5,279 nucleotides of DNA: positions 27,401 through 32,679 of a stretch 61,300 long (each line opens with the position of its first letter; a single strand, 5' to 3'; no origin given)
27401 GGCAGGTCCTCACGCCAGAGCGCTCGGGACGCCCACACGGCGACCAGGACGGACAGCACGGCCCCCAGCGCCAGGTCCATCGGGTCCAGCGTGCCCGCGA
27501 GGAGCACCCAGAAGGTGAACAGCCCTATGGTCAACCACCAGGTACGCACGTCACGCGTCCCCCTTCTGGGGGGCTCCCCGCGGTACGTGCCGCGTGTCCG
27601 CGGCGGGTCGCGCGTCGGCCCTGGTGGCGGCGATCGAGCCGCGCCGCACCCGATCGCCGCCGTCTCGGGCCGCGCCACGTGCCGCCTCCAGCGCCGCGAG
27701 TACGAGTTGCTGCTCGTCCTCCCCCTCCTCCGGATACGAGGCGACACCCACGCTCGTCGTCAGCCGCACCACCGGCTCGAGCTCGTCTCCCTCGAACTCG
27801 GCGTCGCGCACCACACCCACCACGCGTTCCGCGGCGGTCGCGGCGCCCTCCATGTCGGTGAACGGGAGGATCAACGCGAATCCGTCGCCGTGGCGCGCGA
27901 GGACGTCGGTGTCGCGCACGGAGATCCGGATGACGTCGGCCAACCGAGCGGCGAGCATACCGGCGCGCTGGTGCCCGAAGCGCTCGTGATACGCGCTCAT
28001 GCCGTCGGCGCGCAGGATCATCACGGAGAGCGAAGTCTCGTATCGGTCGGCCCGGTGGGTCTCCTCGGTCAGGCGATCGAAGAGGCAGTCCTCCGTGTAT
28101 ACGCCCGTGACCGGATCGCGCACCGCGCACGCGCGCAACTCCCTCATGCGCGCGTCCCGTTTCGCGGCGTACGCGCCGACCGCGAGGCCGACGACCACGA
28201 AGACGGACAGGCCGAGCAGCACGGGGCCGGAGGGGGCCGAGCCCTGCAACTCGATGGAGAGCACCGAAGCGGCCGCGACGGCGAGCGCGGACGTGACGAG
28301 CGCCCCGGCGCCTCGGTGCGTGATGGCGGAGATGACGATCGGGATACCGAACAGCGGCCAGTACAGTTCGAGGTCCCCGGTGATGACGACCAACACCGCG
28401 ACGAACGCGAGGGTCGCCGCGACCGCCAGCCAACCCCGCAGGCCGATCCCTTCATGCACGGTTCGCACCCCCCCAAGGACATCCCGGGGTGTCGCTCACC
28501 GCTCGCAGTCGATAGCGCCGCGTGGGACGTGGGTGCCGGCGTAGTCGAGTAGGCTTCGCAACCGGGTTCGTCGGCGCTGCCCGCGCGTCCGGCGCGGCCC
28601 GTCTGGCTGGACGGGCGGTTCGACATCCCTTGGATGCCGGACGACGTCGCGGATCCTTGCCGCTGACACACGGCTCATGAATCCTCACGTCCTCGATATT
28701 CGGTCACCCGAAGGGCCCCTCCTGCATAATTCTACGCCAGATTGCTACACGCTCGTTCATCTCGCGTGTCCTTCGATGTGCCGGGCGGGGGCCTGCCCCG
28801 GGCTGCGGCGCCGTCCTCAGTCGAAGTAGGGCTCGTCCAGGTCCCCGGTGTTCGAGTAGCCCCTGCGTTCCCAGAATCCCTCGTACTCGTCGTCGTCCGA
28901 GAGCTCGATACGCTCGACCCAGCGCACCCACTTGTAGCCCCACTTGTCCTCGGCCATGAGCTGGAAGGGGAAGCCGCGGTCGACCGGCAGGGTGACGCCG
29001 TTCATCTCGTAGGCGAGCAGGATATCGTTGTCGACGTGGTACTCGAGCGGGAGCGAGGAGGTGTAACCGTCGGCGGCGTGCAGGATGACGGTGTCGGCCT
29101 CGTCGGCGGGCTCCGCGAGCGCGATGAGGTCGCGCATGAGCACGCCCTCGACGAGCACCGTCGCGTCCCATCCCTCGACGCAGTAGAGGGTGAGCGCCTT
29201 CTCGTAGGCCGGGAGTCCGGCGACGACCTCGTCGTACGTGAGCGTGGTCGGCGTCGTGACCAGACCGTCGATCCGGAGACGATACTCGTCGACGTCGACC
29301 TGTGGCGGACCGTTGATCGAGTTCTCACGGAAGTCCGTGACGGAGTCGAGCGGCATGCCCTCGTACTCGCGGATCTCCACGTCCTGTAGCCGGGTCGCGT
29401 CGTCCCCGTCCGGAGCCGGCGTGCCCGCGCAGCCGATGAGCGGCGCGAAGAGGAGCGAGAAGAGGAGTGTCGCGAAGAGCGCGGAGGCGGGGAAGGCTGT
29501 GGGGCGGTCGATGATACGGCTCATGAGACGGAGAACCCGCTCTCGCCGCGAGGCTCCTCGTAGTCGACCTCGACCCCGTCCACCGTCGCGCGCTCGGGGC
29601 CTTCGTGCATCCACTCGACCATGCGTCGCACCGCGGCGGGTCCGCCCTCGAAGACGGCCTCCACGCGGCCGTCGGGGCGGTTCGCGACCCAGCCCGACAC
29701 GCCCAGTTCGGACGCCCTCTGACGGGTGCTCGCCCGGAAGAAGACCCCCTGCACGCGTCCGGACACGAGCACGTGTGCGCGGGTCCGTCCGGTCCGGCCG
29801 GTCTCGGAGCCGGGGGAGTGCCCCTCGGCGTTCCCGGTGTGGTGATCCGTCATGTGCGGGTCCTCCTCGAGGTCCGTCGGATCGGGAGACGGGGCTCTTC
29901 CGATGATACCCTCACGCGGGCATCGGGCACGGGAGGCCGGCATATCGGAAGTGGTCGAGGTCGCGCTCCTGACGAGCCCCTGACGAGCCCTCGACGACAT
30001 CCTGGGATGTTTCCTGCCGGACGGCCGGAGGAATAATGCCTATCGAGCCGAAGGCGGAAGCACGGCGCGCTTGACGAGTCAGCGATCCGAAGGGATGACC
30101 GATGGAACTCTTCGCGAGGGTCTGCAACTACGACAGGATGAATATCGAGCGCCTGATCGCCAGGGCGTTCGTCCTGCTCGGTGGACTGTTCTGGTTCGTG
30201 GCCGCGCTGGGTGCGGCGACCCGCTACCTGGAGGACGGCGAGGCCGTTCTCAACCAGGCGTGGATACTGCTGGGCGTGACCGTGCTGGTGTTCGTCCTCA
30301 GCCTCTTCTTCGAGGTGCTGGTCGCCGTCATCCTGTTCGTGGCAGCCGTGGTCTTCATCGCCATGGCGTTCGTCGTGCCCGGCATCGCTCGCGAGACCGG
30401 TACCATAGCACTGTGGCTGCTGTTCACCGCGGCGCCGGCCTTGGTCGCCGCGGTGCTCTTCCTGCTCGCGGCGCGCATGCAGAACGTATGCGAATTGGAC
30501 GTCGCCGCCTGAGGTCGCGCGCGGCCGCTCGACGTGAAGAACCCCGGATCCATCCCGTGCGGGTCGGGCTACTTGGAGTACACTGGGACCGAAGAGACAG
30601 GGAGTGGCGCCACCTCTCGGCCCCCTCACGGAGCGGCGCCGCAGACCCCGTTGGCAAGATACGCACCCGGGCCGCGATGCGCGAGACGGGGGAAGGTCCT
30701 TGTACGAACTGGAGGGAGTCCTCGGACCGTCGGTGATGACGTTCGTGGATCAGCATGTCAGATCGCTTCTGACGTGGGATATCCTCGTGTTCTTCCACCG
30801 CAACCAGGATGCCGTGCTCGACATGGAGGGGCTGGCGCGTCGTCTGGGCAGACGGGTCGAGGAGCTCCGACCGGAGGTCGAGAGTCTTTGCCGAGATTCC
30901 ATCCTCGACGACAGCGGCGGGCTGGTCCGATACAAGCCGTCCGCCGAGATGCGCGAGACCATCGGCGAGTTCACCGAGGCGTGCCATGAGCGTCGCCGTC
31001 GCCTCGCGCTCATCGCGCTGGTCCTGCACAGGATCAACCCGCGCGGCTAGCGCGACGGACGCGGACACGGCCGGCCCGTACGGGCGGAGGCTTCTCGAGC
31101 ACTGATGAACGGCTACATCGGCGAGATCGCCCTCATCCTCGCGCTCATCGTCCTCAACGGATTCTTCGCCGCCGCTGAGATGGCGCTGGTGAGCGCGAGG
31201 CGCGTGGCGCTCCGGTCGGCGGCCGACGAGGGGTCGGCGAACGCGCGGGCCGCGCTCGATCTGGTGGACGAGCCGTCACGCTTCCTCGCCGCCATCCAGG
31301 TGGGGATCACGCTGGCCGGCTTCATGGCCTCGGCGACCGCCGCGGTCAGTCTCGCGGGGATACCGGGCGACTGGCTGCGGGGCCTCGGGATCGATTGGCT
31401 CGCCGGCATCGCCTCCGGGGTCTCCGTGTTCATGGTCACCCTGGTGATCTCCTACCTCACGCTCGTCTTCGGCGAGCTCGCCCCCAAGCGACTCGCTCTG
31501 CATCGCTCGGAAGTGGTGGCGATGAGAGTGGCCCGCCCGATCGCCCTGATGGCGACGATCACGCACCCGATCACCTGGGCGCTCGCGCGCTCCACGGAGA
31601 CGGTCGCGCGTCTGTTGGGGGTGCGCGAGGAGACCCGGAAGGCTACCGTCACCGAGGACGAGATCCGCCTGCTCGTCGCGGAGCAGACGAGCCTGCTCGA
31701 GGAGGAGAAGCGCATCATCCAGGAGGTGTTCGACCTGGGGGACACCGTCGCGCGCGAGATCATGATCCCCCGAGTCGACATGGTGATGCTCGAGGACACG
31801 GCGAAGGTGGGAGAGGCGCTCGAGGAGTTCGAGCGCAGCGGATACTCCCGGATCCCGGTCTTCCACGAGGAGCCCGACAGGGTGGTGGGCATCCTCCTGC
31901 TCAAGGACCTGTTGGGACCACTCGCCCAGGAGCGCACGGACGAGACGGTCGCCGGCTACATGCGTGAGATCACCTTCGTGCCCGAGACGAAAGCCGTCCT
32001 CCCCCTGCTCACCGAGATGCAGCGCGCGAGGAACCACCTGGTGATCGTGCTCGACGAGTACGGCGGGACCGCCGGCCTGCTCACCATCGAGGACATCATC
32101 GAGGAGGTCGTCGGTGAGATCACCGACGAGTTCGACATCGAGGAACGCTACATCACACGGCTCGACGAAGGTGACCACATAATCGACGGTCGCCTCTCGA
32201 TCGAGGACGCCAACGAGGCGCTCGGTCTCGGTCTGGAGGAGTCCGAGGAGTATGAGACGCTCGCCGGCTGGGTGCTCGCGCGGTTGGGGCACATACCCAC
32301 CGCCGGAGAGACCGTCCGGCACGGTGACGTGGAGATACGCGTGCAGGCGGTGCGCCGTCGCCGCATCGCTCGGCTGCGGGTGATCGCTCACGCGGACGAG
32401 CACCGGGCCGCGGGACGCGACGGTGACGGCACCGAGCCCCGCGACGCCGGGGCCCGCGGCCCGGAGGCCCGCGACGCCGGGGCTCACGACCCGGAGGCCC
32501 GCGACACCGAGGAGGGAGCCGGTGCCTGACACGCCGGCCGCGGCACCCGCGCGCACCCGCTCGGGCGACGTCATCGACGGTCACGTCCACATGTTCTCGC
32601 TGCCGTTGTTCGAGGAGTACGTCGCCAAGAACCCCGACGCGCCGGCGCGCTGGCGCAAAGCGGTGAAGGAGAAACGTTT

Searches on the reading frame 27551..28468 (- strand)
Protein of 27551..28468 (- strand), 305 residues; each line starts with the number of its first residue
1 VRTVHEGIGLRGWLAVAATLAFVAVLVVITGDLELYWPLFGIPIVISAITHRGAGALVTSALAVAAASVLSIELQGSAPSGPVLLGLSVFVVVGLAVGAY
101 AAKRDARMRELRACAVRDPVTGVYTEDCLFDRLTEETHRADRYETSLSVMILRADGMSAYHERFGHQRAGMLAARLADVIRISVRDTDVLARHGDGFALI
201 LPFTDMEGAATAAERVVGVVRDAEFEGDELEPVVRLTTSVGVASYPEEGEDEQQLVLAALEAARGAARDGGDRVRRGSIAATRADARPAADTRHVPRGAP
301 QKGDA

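Call 26: search_protein_families(library=pfam, proteins=[window:27551-28468:-], max_evalue=0.001)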
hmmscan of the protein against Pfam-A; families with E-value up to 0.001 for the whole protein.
window:27551-28468:- (305 aa): 1 family
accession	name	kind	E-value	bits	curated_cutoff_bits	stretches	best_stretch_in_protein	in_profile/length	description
PF00990.26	GGDEF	-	3.5e-21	76.1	23.8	1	115-271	1-159/161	Diguanylate cyclase, GGDEF domain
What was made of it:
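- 27551..28468 (-): First cistron: a 305-aa membrane-anchored protein with 3-4 N-terminal TM helices and a GGDEF domain. The A-site is degenerate (RHG-DGF) and the RxxD I-site is retained (RDTD). Pfam GGDEF, 76 bits (call 26).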

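Call 71: search_solved_structures(query=window:27551-28468:-, max_evalue=0.00001, show_alignments=3)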
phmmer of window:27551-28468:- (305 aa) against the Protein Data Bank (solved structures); distinct sequences matched with E-value up to 0.00001: 35.
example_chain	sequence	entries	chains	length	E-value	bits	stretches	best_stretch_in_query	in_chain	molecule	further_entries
5euh_A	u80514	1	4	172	2.3e-15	59.9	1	116-272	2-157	Putative GGDEF domain membrane protein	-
7e6g_A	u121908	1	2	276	9.6e-15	57.8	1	104-289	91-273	Putative GGDEF domain protein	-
9t28_A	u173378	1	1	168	9.5e-14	54.6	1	118-260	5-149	diguanylate cyclase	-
3i5c_A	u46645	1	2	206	2.2e-13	53.4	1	110-264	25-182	Fusion of General control protein GCN4 and WSPR response regulator protein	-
6d9m_A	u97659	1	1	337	2.6e-13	53.1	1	118-270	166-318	Fusion protein of Endolysin,Response receiver sensor diguanylate cyclase, GAF domain-conta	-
6zxm_A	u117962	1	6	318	4e-13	52.5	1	105-246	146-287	Putative GGDEF/response regulator receiver domain protein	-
3i5b_A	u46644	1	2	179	5.4e-13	52.1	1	118-267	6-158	WspR response regulator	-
3i5a_A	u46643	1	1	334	1e-12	51.2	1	117-274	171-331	Response regulator/GGDEF domain protein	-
3bre_A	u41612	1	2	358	1.2e-12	51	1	117-271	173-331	Probable two-component response regulator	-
6zxb_A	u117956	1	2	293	2.9e-11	46.4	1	105-246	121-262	Putative GGDEF/response regulator receiver domain protein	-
3ign_A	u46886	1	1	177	3.3e-11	46.3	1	109-274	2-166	Diguanylate cyclase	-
6zxc_A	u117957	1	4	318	3.5e-11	46.1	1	105-246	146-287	Putative GGDEF/response regulator receiver domain protein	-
4urs_A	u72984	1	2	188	8.1e-11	45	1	103-258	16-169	DIGUANYLATE CYCLASE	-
5m3c_A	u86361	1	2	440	1.4e-09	40.9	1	117-274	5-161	Diguanylate cyclase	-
5llw_B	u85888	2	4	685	4.7e-09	39.2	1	110-250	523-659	Diguanylate cyclase (GGDEF) domain-containing protein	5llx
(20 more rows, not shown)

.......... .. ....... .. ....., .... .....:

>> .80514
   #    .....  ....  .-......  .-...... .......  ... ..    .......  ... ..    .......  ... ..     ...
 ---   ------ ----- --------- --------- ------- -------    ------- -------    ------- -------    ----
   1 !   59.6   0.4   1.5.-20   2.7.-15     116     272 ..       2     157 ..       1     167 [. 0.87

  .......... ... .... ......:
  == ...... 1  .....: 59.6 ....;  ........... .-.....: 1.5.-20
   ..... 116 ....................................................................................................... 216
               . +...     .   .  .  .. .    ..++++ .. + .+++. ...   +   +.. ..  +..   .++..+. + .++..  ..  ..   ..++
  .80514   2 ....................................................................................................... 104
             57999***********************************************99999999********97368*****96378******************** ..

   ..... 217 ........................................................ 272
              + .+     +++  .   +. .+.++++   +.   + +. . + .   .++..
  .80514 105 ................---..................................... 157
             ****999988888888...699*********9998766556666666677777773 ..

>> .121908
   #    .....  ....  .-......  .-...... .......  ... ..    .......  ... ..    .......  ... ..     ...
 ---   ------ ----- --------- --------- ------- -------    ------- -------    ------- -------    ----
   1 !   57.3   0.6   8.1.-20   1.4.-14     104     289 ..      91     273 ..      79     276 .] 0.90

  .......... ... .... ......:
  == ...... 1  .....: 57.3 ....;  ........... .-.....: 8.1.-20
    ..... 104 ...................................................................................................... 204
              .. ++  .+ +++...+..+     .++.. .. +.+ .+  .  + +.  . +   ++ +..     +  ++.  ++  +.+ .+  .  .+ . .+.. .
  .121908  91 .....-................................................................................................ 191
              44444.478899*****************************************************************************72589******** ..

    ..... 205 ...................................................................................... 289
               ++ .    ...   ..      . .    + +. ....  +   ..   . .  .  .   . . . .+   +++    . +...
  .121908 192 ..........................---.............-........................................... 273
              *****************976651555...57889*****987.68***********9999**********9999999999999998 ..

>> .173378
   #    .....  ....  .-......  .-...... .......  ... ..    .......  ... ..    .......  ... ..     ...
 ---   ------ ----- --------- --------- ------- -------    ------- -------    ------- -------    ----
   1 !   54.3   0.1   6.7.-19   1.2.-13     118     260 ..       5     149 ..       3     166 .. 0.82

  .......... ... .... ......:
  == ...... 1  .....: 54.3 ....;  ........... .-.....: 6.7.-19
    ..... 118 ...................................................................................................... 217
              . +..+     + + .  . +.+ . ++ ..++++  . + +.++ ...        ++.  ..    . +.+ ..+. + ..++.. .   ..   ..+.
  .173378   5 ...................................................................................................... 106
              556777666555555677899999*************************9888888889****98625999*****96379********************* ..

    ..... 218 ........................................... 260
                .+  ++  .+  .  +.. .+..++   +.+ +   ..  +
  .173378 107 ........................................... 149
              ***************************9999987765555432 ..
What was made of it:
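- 27551..28468 (-): Alignment to solved GGEEF cyclases (call 71).
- On Active diguanylate cyclase (GGDEF): Alignment to solved GGEEF cyclases shows a one-residue deletion and Glu->Gly (call 71).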

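Call 79: find_homologous_proteins(query=window:27551-28468:-, max_evalue=1e-10)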
Query window:27551-28468:- (305 aa): 4 proteins with E <= 1e-10 among 8000 candidates.
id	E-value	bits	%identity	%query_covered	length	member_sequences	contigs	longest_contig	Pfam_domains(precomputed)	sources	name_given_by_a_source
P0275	3.1e-186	635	100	99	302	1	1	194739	PF00990.27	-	-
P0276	4.1e-16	77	31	79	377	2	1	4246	PF00990.27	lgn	-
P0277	5.0e-12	64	32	52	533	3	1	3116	PF00672.31,PF00990.27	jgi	jgi:diguanylate cyclase (GGDEF)-like protein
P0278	1.6e-11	62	32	61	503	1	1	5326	PF00990.27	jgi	jgi:diguanylate cyclase (GGDEF)-like protein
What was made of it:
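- Tried and rejected: Homologue search with the GGDEF protein (call 79): the word-index prefilter lost the 31-44% identical orthologues, so the result is uninformative.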

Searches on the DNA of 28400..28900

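Call 57: search_rna_families(source=window, start=28400, end=28900, threshold=evalue, max_evalue=1)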
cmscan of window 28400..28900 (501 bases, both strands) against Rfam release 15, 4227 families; matches with E-value up to 1: 0.
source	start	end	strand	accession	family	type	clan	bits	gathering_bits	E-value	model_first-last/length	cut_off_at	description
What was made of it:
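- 28469..28816 (-): A 348-nt intergenic region upstream of the GGDEF gene, presumed to hold the promoter and 5' leader of the operon. No Rfam family matched (call 57).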

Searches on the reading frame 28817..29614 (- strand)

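Call 26: search_protein_families(library=pfam, proteins=[window:28817-29614:-], max_evalue=0.001)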
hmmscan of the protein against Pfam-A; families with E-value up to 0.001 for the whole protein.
window:28817-29614:- (265 aa): 1 family
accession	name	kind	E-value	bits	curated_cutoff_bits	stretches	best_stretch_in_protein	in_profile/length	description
PF00174.25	Oxidored_molyb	-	9.6e-34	116.8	24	1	103-248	4-169/169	Oxidoreductase molybdopterin binding domain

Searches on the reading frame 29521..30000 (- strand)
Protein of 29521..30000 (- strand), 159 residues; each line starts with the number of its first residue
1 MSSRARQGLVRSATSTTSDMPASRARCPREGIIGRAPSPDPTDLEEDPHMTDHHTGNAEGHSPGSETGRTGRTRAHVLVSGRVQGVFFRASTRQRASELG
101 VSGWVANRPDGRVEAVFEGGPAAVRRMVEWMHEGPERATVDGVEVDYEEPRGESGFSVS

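Call 26: search_protein_families(library=pfam, proteins=[window:29521-30000:-], max_evalue=0.001)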
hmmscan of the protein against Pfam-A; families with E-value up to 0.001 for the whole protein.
window:29521-30000:- (159 aa): 1 family
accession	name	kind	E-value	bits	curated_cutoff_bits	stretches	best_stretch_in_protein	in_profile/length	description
PF00708.24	Acylphosphatase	-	2.5e-25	89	22.5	1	76-157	2-84/85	Acylphosphatase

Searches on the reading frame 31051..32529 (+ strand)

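Call 26: search_protein_families(library=pfam, proteins=[window:31051-32529:+], max_evalue=0.001)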
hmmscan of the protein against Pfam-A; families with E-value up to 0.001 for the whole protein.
window:31051-32529:+ (492 aa): 3 families
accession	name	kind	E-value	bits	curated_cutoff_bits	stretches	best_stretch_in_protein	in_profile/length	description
PF01595.25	CNNM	-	8.7e-45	153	28.4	1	28-214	2-173/181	Cyclin M transmembrane N-terminal domain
PF03471.22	CorC_HlyC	-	4.1e-22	78.4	27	1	370-444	2-77/81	Transporter associated domain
PF00571.33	CBS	-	9.9e-15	55.1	24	1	235-288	2-52/57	CBS domain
